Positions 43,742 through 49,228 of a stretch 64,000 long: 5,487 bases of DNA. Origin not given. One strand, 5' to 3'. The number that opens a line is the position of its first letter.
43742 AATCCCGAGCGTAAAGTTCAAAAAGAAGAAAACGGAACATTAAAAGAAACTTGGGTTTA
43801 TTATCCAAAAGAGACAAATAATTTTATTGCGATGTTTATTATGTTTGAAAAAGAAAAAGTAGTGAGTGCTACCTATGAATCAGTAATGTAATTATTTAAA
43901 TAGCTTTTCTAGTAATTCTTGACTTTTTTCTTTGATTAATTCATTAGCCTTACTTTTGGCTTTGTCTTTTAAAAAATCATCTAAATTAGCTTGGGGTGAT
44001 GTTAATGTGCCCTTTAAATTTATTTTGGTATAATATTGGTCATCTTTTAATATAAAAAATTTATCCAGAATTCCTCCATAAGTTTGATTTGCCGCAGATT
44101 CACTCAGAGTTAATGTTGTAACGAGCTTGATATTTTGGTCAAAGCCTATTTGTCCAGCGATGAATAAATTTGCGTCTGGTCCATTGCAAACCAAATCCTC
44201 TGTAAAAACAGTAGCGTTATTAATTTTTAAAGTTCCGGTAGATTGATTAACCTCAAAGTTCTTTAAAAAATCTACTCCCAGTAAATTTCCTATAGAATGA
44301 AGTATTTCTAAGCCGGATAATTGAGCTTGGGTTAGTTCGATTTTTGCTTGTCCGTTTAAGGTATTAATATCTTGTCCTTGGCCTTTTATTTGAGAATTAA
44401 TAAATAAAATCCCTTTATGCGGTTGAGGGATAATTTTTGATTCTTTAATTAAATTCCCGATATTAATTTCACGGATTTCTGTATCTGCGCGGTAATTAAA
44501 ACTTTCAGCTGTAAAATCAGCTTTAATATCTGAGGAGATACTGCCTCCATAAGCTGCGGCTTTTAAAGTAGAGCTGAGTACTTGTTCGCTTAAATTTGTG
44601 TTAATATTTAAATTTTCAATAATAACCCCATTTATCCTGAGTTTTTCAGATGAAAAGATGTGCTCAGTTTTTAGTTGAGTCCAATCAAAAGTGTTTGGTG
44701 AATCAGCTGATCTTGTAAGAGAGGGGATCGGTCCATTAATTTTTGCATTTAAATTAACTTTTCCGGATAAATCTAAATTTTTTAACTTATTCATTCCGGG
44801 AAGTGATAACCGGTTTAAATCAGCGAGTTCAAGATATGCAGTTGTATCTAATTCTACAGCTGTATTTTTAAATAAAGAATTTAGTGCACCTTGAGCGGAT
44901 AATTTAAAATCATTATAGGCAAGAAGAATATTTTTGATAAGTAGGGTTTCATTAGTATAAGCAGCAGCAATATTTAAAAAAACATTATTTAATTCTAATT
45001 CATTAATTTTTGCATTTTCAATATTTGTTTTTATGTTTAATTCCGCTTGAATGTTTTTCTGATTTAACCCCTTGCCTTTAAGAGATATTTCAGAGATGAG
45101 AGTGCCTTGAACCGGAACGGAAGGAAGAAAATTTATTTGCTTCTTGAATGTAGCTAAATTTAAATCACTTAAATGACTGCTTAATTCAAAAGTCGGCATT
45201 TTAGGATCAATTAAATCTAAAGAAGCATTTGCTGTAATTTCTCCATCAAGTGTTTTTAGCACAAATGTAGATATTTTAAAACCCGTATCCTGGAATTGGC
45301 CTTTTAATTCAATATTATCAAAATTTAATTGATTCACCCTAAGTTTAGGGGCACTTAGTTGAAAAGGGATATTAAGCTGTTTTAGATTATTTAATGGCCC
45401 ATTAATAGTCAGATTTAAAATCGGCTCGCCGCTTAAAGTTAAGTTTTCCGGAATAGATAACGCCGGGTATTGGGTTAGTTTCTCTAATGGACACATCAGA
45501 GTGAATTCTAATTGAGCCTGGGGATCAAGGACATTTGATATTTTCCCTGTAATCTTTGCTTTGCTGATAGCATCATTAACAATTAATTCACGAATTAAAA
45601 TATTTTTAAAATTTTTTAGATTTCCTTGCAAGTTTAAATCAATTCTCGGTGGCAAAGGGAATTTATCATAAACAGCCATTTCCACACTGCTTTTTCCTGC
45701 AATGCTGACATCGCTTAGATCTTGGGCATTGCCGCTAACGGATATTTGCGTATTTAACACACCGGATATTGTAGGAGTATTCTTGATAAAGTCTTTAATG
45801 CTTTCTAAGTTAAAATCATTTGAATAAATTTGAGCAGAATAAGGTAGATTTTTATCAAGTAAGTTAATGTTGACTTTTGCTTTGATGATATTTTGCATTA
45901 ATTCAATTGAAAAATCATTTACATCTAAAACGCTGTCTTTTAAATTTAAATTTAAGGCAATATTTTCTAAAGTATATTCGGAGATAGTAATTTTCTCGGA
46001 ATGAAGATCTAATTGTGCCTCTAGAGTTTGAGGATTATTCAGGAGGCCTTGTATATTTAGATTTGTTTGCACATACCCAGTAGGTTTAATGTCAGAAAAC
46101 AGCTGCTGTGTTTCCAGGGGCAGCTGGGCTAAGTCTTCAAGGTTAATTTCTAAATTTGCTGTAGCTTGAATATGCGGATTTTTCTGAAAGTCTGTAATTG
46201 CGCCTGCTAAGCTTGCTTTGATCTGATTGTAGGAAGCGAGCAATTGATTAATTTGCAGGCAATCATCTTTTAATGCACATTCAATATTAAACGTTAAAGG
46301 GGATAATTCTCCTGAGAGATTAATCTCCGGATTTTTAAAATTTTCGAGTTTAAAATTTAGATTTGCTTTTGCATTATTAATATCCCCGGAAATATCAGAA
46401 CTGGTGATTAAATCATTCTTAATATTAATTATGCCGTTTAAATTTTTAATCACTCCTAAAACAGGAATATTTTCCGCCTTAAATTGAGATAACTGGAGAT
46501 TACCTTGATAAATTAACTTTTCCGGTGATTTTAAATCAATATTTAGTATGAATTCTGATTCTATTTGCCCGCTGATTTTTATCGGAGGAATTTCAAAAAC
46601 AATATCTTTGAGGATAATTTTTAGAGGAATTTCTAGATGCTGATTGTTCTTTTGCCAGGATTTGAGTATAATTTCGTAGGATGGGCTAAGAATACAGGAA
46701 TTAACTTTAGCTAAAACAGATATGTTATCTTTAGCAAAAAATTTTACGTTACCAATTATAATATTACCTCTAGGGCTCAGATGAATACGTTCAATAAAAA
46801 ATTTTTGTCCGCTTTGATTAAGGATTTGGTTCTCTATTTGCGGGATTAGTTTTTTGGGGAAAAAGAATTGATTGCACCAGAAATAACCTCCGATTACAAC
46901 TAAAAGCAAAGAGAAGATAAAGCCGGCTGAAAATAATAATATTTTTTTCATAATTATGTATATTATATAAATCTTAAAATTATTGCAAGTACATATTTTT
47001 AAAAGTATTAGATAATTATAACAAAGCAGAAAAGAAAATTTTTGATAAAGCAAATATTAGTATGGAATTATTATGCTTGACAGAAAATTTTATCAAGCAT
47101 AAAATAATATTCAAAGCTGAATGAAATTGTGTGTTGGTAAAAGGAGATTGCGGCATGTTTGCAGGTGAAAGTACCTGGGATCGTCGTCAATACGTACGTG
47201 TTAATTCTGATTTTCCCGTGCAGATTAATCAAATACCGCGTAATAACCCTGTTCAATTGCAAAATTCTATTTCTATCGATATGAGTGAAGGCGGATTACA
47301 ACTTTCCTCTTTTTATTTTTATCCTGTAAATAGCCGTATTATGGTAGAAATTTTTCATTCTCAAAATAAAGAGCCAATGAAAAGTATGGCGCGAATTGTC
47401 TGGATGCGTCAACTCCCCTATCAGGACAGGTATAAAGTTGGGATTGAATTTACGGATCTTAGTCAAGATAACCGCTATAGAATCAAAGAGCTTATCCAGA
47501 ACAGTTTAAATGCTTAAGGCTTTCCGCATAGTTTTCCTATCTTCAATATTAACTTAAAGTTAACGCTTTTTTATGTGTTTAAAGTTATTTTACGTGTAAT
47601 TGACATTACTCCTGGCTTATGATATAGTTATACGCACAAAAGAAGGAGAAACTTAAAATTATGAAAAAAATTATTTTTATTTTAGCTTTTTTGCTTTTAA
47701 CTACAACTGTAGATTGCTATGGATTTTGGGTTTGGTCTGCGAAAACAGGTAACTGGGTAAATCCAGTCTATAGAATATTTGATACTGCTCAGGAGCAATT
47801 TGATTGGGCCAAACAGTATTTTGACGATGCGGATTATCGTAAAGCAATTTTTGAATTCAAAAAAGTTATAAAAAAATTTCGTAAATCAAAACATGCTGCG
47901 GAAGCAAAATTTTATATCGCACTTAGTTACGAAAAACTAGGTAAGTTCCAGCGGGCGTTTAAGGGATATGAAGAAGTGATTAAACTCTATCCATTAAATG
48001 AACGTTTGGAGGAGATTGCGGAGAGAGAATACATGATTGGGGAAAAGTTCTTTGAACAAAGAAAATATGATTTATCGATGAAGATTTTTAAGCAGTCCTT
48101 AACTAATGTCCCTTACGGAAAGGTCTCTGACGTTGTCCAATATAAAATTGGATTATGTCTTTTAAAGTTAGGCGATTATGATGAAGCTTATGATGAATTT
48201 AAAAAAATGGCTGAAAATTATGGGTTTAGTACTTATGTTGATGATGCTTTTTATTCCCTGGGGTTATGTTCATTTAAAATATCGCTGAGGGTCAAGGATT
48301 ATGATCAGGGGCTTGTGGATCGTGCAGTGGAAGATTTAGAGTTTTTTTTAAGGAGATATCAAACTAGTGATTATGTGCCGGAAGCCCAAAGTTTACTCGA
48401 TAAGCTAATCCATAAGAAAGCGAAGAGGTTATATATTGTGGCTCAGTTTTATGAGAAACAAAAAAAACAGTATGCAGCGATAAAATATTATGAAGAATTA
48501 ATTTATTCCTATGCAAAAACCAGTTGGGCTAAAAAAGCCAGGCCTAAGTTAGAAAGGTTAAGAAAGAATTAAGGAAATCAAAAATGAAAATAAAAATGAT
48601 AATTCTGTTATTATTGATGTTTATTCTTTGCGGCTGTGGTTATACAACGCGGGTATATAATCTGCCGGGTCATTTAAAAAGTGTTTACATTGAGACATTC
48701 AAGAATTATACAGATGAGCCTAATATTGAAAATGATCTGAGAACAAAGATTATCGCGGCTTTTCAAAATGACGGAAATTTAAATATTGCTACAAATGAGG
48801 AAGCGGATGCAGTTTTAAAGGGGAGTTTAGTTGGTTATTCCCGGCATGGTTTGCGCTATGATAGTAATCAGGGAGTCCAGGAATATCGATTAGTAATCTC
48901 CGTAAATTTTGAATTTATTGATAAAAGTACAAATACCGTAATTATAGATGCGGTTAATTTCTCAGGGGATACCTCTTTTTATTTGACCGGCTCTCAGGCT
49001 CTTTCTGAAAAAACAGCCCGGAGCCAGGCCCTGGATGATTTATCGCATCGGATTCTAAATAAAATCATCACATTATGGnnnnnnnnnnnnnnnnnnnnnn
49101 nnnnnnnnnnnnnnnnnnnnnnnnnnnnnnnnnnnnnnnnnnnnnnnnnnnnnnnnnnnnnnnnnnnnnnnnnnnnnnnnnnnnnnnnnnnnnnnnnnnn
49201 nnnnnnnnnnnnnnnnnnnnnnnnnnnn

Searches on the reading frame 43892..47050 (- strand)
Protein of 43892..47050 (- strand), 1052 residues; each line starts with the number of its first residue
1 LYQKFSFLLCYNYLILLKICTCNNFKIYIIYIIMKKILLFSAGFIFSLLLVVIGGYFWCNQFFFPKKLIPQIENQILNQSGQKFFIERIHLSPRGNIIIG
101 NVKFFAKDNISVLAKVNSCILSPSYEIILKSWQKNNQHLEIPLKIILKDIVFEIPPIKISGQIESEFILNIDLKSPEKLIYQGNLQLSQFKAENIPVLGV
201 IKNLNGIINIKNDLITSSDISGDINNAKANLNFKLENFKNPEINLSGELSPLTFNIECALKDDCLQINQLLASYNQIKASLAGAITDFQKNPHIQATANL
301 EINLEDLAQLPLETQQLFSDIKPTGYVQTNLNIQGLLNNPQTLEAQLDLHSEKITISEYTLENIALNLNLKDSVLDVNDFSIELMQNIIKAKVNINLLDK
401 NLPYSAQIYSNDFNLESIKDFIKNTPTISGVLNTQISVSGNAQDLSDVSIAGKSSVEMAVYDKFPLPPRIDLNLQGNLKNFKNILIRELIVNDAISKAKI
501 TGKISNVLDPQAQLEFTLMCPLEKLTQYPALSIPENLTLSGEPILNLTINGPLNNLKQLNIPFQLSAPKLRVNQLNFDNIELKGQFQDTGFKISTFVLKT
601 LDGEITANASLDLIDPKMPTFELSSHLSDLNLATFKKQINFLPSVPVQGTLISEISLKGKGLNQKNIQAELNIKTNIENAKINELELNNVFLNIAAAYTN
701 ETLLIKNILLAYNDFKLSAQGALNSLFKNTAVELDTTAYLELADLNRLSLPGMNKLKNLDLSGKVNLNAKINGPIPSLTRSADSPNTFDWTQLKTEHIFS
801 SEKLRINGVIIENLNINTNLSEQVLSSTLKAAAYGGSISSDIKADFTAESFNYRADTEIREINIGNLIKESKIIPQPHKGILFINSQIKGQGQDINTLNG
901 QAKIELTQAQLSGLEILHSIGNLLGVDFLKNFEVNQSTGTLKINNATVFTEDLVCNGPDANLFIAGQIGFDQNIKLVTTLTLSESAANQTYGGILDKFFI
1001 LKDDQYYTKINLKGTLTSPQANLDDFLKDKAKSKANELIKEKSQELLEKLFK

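Call 59: search_protein_families(library=pfam, proteins=[window:43892-47050:-], max_evalue=0.0001)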
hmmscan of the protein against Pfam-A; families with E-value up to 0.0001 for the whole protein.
window:43892-47050:- (1052 aa): 1 family
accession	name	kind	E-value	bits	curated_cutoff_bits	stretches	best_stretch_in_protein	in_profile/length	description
PF05170.20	AsmA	-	3e-17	63.1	29.8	1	799-945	445-599/607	AsmA family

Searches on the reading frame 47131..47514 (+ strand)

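Call 61: search_protein_families(library=pfam, proteins=[window:47131-47514:+], max_evalue=0.0001)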
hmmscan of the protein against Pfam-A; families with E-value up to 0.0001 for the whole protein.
window:47131-47514:+ (128 aa): 1 family
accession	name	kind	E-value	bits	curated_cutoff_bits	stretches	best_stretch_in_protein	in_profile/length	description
PF07238.19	PilZ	-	3.2e-12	47.1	22.5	1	17-122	1-100/102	PilZ domain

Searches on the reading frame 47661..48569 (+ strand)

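Call 61: search_protein_families(library=pfam, proteins=[window:47661-48569:+], max_evalue=0.0001)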
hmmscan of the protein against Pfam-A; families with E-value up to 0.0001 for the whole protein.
window:47661-48569:+ (303 aa): 10 families
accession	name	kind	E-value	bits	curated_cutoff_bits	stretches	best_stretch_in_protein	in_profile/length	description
PF13174.12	TPR_6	-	8.1e-19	67.4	26.3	1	81-111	1-31/33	Tetratricopeptide repeat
PF13525.12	YfiO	-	3.2e-17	63.4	25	1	123-293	8-180/203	Outer membrane lipoprotein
PF07719.23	TPR_2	-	4.4e-13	48.7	27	1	80-113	1-34/34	Tetratricopeptide repeat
PF13432.12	TPR_16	-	8.1e-12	45.8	32.7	0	48-112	2-63/65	Tetratricopeptide repeat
PF13428.12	TPR_14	-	1.3e-10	41.3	23.5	0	81-116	2-37/44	Tetratricopeptide repeat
PF00515.34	TPR_1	-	2.7e-10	40.1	27.8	0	80-111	1-32/34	Tetratricopeptide repeat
PF12895.13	ANAPC3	-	9.6e-08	32.6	27.2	0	161-216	27-74/82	Anaphase-promoting complex, cyclosome, subunit 3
PF13181.12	TPR_8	-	2.5e-07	30.7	25.7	0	160-182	4-26/34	Tetratricopeptide repeat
PF13424.12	TPR_12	-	5.2e-07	30.2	30.1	0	82-148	5-73/77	Tetratricopeptide repeat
PF14559.12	TPR_19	-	9.2e-05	23.1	25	0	131-185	2-53/68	Tetratricopeptide repeat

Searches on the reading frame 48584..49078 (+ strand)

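Call 61: search_protein_families(library=pfam, proteins=[window:48584-49078:+], max_evalue=0.0001)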
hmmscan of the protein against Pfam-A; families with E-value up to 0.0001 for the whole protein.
window:48584-49078:+ (165 aa): 1 family
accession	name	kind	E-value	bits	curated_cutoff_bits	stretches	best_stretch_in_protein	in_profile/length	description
PF04390.17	LptE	-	2.7e-19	70.4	23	1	31-163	1-116/118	Lipopolysaccharide-assembly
